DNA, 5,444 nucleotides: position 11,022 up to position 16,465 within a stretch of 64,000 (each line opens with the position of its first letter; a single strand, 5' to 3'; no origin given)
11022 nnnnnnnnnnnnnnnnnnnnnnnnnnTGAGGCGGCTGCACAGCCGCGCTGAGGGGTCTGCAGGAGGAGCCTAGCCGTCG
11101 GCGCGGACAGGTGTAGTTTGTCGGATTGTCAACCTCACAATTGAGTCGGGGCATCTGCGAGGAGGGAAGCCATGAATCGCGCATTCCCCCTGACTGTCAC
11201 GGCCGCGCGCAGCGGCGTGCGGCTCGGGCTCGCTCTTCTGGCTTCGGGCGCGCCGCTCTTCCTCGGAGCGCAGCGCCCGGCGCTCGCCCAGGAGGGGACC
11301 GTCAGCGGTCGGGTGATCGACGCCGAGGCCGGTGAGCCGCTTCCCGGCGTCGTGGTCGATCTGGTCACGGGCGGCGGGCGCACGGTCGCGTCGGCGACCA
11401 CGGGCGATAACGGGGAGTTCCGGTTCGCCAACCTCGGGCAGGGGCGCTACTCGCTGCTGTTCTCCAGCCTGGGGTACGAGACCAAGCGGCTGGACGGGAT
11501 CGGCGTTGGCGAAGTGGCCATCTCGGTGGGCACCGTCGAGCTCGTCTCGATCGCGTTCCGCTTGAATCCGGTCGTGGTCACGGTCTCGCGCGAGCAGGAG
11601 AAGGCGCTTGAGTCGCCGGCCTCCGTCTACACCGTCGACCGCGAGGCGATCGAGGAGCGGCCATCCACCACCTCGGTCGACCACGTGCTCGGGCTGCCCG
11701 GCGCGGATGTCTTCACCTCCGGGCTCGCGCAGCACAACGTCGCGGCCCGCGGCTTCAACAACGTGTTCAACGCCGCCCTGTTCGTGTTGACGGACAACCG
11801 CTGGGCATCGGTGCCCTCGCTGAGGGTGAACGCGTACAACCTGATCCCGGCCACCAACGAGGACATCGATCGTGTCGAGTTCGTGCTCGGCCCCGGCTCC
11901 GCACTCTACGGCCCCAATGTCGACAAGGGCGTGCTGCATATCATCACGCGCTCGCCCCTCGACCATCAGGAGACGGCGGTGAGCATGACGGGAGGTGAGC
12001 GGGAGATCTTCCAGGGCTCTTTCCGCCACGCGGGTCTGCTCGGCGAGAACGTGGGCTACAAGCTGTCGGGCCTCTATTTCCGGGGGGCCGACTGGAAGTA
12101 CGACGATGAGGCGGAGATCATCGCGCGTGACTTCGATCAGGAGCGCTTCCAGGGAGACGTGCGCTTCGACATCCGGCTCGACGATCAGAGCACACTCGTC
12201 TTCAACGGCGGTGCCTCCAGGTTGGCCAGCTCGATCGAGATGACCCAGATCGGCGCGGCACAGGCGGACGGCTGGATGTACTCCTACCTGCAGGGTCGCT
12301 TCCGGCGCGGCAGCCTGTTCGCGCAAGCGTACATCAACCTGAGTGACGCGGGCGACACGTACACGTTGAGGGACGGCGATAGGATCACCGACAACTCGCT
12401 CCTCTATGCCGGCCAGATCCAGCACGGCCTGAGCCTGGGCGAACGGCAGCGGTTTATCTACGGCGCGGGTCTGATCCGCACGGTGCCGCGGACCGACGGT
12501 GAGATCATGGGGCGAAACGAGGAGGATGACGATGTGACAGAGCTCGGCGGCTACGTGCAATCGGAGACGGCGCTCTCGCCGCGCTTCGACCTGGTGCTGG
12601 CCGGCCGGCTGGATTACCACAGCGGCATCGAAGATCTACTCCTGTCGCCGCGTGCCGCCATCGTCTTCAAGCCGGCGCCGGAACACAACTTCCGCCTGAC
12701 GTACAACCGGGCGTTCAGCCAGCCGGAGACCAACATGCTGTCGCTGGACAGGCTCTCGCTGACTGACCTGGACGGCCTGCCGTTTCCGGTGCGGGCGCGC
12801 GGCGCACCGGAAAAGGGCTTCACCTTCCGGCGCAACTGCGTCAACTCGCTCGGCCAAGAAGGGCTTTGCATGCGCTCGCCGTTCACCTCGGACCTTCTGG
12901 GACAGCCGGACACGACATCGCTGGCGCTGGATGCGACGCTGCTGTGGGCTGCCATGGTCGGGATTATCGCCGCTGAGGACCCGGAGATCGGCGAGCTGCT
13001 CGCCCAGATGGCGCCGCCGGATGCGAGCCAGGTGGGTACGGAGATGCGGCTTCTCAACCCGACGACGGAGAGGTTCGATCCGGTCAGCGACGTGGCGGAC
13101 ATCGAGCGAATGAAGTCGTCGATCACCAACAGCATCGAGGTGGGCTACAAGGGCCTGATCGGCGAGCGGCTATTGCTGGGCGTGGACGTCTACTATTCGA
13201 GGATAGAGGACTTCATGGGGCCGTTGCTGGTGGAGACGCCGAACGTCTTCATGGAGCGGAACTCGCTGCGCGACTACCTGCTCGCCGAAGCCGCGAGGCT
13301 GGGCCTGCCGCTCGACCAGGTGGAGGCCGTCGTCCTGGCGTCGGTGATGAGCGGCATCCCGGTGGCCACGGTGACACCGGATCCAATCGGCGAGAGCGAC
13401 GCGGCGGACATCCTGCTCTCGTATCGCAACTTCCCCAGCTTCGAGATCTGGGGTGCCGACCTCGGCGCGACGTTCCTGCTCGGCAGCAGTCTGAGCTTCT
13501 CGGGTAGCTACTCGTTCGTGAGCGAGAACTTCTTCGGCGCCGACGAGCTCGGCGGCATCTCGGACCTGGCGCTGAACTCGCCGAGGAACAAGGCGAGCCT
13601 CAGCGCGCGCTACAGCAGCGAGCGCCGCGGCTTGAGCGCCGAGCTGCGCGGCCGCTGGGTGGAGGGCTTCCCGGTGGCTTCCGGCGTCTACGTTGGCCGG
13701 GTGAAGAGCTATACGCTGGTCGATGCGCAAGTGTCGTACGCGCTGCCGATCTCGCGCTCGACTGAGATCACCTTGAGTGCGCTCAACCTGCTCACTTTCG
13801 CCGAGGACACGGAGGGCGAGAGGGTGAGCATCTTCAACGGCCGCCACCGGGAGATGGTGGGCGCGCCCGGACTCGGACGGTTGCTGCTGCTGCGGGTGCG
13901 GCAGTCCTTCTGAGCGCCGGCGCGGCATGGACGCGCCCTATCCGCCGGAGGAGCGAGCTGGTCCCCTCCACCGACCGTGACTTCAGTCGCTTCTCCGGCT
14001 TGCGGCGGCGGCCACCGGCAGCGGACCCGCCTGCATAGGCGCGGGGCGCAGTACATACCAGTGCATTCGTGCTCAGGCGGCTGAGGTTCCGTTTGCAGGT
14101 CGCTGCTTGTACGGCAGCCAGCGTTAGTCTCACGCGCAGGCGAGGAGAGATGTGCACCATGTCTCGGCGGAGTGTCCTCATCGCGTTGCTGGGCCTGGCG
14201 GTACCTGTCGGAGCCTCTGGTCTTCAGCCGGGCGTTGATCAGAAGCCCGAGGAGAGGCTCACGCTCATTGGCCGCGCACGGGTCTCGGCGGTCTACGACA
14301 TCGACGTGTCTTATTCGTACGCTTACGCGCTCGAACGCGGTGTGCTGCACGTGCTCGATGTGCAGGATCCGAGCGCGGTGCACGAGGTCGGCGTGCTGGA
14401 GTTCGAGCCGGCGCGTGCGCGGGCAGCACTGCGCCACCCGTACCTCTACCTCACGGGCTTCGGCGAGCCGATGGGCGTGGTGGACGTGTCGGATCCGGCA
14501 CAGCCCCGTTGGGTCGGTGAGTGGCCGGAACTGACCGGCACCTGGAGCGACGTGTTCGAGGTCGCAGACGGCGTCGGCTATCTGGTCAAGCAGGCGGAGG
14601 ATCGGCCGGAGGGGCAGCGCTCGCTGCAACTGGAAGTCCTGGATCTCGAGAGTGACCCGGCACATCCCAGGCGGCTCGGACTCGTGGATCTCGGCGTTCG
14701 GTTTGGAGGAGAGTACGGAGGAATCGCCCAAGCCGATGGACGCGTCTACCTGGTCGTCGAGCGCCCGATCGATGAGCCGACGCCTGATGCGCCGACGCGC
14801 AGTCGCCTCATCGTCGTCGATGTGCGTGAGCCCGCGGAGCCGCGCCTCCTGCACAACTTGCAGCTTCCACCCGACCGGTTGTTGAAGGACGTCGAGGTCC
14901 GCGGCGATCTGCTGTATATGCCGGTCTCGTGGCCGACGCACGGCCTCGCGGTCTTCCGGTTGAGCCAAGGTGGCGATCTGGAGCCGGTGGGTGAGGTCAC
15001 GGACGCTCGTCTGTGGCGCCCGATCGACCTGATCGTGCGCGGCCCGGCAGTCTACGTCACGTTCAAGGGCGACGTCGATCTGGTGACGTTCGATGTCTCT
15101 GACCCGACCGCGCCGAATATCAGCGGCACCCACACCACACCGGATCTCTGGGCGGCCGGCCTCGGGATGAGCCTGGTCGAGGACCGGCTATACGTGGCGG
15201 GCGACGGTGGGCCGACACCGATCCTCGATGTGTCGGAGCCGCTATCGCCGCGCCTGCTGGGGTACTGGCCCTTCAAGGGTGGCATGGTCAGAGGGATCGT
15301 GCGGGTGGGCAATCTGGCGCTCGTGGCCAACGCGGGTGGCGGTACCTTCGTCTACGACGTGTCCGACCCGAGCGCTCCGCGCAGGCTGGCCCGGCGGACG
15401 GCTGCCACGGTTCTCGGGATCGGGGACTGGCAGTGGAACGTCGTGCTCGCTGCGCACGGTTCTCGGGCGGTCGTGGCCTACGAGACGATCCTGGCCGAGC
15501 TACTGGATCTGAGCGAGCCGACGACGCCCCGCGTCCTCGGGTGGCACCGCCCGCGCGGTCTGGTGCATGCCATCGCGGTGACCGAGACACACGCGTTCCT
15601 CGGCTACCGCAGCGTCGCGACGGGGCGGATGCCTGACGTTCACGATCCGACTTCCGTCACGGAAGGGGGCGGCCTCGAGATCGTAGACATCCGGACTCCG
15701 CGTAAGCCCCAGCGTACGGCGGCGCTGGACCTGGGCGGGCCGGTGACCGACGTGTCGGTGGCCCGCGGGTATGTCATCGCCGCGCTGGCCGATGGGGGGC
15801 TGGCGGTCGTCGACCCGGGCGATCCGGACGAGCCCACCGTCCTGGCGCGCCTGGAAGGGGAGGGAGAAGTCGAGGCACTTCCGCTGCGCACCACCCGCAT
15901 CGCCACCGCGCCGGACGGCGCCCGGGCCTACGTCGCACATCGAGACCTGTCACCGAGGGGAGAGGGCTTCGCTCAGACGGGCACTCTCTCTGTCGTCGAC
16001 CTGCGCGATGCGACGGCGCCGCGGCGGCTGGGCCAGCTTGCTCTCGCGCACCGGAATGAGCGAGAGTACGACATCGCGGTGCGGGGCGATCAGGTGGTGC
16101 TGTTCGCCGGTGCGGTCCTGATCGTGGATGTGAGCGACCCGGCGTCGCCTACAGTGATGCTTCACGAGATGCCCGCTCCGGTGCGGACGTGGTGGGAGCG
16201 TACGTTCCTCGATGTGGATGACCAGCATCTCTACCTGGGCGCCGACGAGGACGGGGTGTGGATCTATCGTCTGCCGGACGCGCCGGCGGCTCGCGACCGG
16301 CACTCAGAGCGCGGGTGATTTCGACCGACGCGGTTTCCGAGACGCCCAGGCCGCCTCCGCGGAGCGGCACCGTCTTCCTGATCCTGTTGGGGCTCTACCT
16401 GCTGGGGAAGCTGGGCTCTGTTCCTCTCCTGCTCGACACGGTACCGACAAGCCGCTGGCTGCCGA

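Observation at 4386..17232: Candidate secreted toxin / export / immunity island: vapBC - CDCL - Gly-rich beta-helix lipoprotein - ABC-2 pair - TonB receptor - LVIVD propeller - CPBP(Abi) protease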

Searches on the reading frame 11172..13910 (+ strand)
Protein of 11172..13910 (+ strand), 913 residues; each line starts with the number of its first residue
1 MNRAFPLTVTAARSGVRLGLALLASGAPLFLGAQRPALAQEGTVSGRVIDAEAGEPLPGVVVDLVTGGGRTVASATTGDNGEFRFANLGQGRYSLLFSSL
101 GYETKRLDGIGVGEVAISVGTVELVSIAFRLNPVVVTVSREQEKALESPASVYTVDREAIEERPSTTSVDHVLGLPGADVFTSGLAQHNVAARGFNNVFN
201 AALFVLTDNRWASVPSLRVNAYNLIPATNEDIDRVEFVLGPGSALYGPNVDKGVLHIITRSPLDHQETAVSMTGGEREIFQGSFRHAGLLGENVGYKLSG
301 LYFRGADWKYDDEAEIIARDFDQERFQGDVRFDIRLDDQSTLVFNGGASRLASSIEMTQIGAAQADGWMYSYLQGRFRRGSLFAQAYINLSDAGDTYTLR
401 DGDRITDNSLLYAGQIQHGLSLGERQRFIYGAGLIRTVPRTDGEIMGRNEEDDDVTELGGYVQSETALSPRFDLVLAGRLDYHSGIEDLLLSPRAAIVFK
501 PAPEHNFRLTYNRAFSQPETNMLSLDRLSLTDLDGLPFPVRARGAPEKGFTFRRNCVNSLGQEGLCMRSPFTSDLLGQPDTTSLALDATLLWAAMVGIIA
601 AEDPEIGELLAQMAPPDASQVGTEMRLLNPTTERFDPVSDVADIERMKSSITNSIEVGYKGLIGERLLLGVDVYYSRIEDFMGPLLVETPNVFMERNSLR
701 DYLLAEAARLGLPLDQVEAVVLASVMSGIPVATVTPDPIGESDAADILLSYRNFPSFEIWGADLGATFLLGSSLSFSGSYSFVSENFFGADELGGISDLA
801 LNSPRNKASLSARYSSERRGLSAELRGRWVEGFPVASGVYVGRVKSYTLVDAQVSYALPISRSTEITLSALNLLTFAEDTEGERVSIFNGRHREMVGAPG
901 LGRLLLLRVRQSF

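Call 5: search_protein_families(library=pfam, proteins=[window:11172-13910:+], max_evalue=0.01)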
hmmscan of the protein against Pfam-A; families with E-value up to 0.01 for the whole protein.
window:11172-13910:+ (913 aa): 7 families
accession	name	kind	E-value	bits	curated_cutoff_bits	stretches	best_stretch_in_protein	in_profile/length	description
PF00593.30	TonB_dep_Rec_b-barrel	-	3.7e-27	96.7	27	2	295-550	31-273/436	TonB dependent receptor-like, beta-barrel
PF13620.12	CarboxypepD_reg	-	4.5e-16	59.4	32.3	1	43-113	1-70/82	Carboxypeptidase regulatory-like domain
PF07715.20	Plug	-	1e-11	45.7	23.9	1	146-249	3-102/107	TonB-dependent Receptor Plug Domain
PF13715.12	CarbopepD_reg_2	-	1.6e-10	41.3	32.2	1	44-106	1-59/88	CarboxypepD_reg-like domain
PF17210.9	SdrD_B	-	7.1e-06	26.6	29.7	1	55-99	22-66/112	SdrD B-like domain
PF17802.7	SpaA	-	3.3e-05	24.4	23.1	1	47-95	6-56/91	Prealbumin-like fold domain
PF11974.14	bMG3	-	0.0031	17.9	34.9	1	53-88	24-59/103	Bacterial alpha-2-macroglobulin MG3 domain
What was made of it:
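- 11172..13913 (+): TonB-dependent receptor with a CarboxypepD_reg domain. Independently conserved gene, not part of the module. Pfam (call 5).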

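Call 63: find_homologous_proteins(query=window:11172-13910:+, max_evalue=1e-50)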
Query window:11172-13910:+ (913 aa): 1426 proteins with E <= 1e-50 among 8000 candidates; the best 120 are listed.
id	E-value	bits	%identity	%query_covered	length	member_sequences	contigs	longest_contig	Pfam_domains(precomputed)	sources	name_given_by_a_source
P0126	0.0e+0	2015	100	100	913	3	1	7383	PF13715.13,PF07715.21,PF13620.13,PF00593.31,PF17210.10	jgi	-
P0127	0.0e+0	1748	86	100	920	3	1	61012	PF13715.13,PF07715.21,PF13620.13,PF00593.31,PF22904.4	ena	-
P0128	0.0e+0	1731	85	100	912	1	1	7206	PF13715.13,PF07715.21,PF13620.13,PF00593.31,PF22904.4,PF17210.10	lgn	-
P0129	0.0e+0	1724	84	100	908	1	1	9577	PF13715.13,PF07715.21,PF13620.13,PF00593.31,PF22904.4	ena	-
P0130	0.0e+0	1716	84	100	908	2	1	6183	PF13715.13,PF07715.21,PF13620.13,PF00593.31,PF22904.4,PF17210.10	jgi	jgi:outer membrane receptor for ferrienterochelin and colicins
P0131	0.0e+0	1633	80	100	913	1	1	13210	PF13715.13,PF07715.21,PF13620.13,PF00593.31,PF22904.4,PF17210.10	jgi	jgi:iron complex outermembrane receptor protein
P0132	0.0e+0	1562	75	100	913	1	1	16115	PF13715.13,PF07715.21,PF13620.13,PF00593.31,PF22904.4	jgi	jgi:iron complex outermembrane receptor protein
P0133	0.0e+0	1499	74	98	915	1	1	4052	PF13715.13,PF07715.21,PF13620.13,PF00593.31,PF22904.4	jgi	jgi:outer membrane receptor for ferrienterochelin and colicins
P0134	0.0e+0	1493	73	97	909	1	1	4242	PF13715.13,PF07715.21,PF13620.13,PF00593.31,PF22904.4,PF17210.10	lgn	-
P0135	0.0e+0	1464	71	98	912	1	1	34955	PF13715.13,PF07715.21,PF13620.13,PF00593.31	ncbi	-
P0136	0.0e+0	1432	71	95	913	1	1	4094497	PF13715.13,PF07715.21,PF13620.13,PF00593.31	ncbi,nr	ncbi:MAG: TonB-dependent receptor [Gemmatimonadota bacterium]|nr:MAG: TonB-dependent receptor [Gemma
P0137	0.0e+0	1330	67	96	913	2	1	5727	PF13715.13,PF07715.21,PF13620.13,PF00593.31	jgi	jgi:outer membrane receptor for ferrienterochelin and colicins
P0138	0.0e+0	1303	66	100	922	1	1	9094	PF13715.13,PF07715.21,PF13620.13,PF00593.31,PF22904.4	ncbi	-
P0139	0.0e+0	1227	77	78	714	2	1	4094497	PF13715.13,PF07715.21,PF13620.13,PF00593.31,PF22904.4,PF17210.10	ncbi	ncbi:MAG: TonB-dependent receptor, partial [Gemmatimonadota bacterium]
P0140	0.0e+0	1222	62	97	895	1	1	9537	PF13715.13,PF07715.21,PF13620.13,PF00593.31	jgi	jgi:iron complex outermembrane receptor protein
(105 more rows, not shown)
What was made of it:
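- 11172..13913 (+): More than 1400 homologues (call 63).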

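Call 64: find_encoding_contigs(protein=P0136, flank=10000, max_places=1)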
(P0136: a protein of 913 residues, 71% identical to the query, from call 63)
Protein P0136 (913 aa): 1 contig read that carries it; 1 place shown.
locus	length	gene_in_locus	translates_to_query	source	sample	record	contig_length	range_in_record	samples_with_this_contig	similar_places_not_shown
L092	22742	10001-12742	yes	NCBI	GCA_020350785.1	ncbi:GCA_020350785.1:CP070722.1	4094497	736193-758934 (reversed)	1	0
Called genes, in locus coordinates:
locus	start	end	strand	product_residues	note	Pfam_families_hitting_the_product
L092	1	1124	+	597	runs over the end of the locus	PF02543:Carbam_trans_N, PF00814:TsaD (faint), PF16861:Carbam_trans_C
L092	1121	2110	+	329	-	PF01073:3Beta_HSD, PF01370:Epimerase, PF02719:Polysacc_synt_2, PF04321:RmlD_sub_bind, PF05368:NmrA, PF07993:NAD_binding_4, PF13460:NAD_binding_10, PF16363:GDP_Man_Dehyd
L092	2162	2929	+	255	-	PF13489:Methyltransf_23, PF13847:Methyltransf_31 (weak), PF08241:Methyltransf_11 (weak), PF08242:Methyltransf_12, PF13649:Methyltransf_25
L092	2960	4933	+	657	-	PF13522:GATase_6, PF13537:GATase_7, PF00733:Asn_synthase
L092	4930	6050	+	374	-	PF00890:FAD_binding_2 (faint), PF01266:DAO, PF12831:FAD_oxidored (weak), PF13450:NAD_binding_8 (weak)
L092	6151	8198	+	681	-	PF00873:ACR_tran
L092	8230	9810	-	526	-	PF00069:Pkinase, PF07714:PK_Tyr_Ser-Thr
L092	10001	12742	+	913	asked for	PF13620:CarboxypepD_reg, PF13715:CarbopepD_reg_2, PF07715:Plug, PF00593:TonB_dep_Rec_b-barrel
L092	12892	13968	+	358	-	PF00877:NLPC_P60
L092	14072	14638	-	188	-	PF12034:YfbK_C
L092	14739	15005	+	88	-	PF01850:PIN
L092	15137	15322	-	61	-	-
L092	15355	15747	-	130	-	PF12172:zf-ChsH2, PF01796:OB_ChsH2_C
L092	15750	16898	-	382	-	PF00108:Thiolase_N, PF00109:ketoacyl-synt (weak), PF22691:Thiolase_C_1, PF02803:Thiolase_C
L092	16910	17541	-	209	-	PF08541:ACP_syn_III_C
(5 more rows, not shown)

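Call 65: find_encoding_contigs(protein=P0127, flank=10000, max_places=1)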
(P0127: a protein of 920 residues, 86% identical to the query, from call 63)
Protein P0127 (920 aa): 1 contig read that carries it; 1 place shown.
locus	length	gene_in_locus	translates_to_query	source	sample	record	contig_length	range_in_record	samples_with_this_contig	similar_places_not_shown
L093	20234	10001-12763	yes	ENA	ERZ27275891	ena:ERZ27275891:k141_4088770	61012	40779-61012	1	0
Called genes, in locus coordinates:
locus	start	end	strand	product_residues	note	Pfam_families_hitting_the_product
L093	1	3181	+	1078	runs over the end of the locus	PF25852:DUF6242_C (faint), PF02012:BNR (faint), PF13088:BNR_2 (faint), PF15902:Sortilin-Vps10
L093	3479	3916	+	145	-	PF00254:FKBP_C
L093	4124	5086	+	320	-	PF00005:ABC_tran, PF13304:AAA_21 (faint)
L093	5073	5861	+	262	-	PF12679:ABC2_membrane_2, PF12730:ABC2_membrane_4 (weak), PF10920:DUF2705 (weak), PF12698:ABC2_membrane_3 (weak)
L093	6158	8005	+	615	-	PF01289:Thiol_cytolysin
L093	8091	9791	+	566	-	-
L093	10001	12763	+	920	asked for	PF13620:CarboxypepD_reg, PF13715:CarbopepD_reg_2, PF22904:NOMO1-like_2nd (weak), PF07715:Plug, PF00593:TonB_dep_Rec_b-barrel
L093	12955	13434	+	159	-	PF03693:ParD_antitoxin (faint), PF01909:NTP_transf_2, PF18765:Polbeta (weak)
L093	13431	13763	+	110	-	PF01934:HepT-like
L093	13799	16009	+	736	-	PF08309:LVIVD (faint), PF09826:Beta_propel (faint)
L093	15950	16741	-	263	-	-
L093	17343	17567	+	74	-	PF16277:DUF4926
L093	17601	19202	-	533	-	PF07719:TPR_2 (faint), PF13414:TPR_11 (faint), PF13431:TPR_17 (faint)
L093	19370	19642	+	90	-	PF01402:RHH_1 (weak)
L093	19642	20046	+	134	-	-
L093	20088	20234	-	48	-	?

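Call 66: find_encoding_contigs(protein=P0135, flank=10000, max_places=1)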
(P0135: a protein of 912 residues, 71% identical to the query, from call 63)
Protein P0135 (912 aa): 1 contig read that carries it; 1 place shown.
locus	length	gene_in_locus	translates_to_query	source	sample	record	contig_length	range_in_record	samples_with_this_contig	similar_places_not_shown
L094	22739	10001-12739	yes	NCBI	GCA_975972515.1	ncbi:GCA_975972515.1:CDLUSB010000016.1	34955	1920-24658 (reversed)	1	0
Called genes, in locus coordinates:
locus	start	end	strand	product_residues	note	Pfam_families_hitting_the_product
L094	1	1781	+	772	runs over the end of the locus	PF13174:TPR_6 (faint), PF13428:TPR_14 (faint), PF13424:TPR_12 (faint), PF13432:TPR_16 (weak), PF00515:TPR_1, PF07719:TPR_2 (weak), PF13176:TPR_7 (weak), PF13181:TPR_8 (weak), +3 more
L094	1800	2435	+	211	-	PF13462:Thioredoxin_4, PF01323:DSBA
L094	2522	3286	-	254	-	-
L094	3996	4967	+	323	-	PF25997:BSH_YhbJ (faint), PF25917:BSH_RND, PF25919:BSH_CusB, PF25973:BSH_CzcB, PF25954:Beta-barrel_RND_2, PF25967:RND-MFP_C (weak), PF25975:CzcB_C, PF25989:YknX_C, +1 more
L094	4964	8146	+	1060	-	PF00873:ACR_tran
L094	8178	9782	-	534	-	PF00069:Pkinase, PF07714:PK_Tyr_Ser-Thr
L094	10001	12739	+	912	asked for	PF13620:CarboxypepD_reg, PF13715:CarbopepD_reg_2, PF07715:Plug, PF00593:TonB_dep_Rec_b-barrel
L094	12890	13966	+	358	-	PF00877:NLPC_P60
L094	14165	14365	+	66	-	-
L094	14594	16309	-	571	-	PF12450:vWF_A, PF00092:VWA, PF13519:VWA_2, PF13768:VWA_3 (weak), PF12034:YfbK_C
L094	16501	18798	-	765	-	-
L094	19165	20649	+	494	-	PF04389:Peptidase_M28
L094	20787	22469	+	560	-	PF01663:Phosphodiest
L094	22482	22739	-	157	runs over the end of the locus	PF07883:Cupin_2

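Call 69: search_protein_families(library=ncbifam, proteins=[window:11172-13910:+], max_evalue=0.001)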
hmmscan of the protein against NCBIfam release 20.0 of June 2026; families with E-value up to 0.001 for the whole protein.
window:11172-13910:+ (913 aa): 17 families
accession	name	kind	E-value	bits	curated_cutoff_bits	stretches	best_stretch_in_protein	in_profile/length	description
NF053590.1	TonB_dep_TOL0244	equivalog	3.1e-36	125.2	645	1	134-506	14-375/604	TOL_0244 family TonB-dependent receptor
TIGR01783.1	TonB-siderophor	subfamily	2.2e-24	86.1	223.5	2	148-309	2-159/649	TonB-dependent siderophore receptor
TIGR01779.1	TonB-B12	equivalog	3.1e-16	59.1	599.7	1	130-304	27-198/614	TonB-dependent vitamin B12 receptor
NF010038.0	PRK13513.1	equivalog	2.1e-12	46.4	942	1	126-347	30-253/659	ligand-gated channel protein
NF010010.0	PRK13483.1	equivalog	2.6e-12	45.6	927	1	130-302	32-212/660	ligand-gated channel protein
NF050067.1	TonBEntbctnRecCfrA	equivalog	1.5e-11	43.4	1200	1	128-272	23-170/698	TonB-dependent ferric enterobactin receptor CfrA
NF007478.2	PRK10064.1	equivalog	1.2e-10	40.4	745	1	129-261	28-159/663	catecholate siderophore receptor CirA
TIGR01785.1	TonB-hemin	subfamily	1.3e-10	40.4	316.85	0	131-264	1-133/677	TonB-dependent heme/hemoglobin receptor family protein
NF010011.0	PRK13484.1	equivalog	2e-09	36.3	1197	1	130-274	29-174/682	IreA family TonB-dependent siderophore receptor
NF007926.1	PRK10641.1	equivalog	1.1e-08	34.2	836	1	131-327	27-220/617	TonB-dependent vitamin B12 receptor BtuB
NF047944.1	FoxamRcptFoxA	equivalog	2.6e-08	32.6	1300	0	144-311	50-215/697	ferrioxamine B receptor FoxA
NF007465.0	PRK10044.1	equivalog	2.8e-08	32.4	803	1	148-301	79-230/726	ferrichrome porin FhuA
NF010650.0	PRK14049.1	equivalog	1.4e-07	30.1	904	1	146-307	80-236/729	ferrioxamine B receptor precursor protein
NF052345.1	S_layer_anammox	exception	2.4e-07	28.5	1400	1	40-181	1311-1446/1596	Kustd1514 family S-layer glycoprotein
NF052649.1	TonRcptRhtA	equivalog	9e-06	24.1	1100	1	129-269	39-174/744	TonB-dependent siderophore receptor RhtA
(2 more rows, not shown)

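Call 81: find_encoding_contigs(protein=P0132, flank=10000, max_places=1)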
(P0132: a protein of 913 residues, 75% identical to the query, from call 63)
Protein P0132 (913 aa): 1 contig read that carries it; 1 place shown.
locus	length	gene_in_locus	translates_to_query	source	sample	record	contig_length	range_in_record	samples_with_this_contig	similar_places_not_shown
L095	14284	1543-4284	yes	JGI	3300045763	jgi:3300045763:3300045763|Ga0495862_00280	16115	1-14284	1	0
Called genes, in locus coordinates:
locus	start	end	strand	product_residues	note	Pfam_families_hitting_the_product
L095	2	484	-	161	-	?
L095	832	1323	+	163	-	PF06271:RDD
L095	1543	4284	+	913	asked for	PF13620:CarboxypepD_reg, PF13715:CarbopepD_reg_2, PF22904:NOMO1-like_2nd (weak), PF07715:Plug, PF00593:TonB_dep_Rec_b-barrel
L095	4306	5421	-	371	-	PF02638:GHL10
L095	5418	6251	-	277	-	PF06452:CBM9_1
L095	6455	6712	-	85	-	-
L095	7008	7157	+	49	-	-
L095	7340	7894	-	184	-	-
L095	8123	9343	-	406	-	PF01244:Peptidase_M19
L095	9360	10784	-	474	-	PF00474:SSF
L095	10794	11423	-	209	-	-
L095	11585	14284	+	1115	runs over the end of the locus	PF00930:DPPIV_N (faint), PF26549:Tricorn_N, PF07676:PD40 (weak), PF26550:Tricorn_2nd, PF14684:Tricorn_C1, PF14685:PDZ_Tricorn, PF17820:PDZ_6 (weak), PF03572:Peptidase_S41, +2 more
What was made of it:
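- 11172..13913 (+): Orthologues have other neighbours (calls 64, 66, 81).
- TonB-receptor orthologues have unrelated contexts (calls 64, 66, 81).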

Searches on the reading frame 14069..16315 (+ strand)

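Call 5: search_protein_families(library=pfam, proteins=[window:14069-16315:+], max_evalue=0.01)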
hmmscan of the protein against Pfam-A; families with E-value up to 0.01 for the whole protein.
window:14069-16315:+ (749 aa): 2 families
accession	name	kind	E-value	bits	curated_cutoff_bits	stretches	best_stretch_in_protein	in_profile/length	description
PF08309.17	LVIVD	-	1.4e-26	92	20.2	0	677-697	17-37/42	LVIVD repeat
PF09826.15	Beta_propel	-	0.0037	16.6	22.4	0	134-152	328-346/495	Beta propeller domain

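Call 69: search_protein_families(library=ncbifam, proteins=[window:14069-16315:+], max_evalue=0.001)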
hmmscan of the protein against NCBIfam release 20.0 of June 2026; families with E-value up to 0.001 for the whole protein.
window:14069-16315:+ (749 aa): 1 family
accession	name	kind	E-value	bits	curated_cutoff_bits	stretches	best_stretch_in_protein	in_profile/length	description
TIGR04312.1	choice_anch_B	subfamily_domain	2e-06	27.3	100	0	130-181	50-100/364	choice-of-anchor B family protein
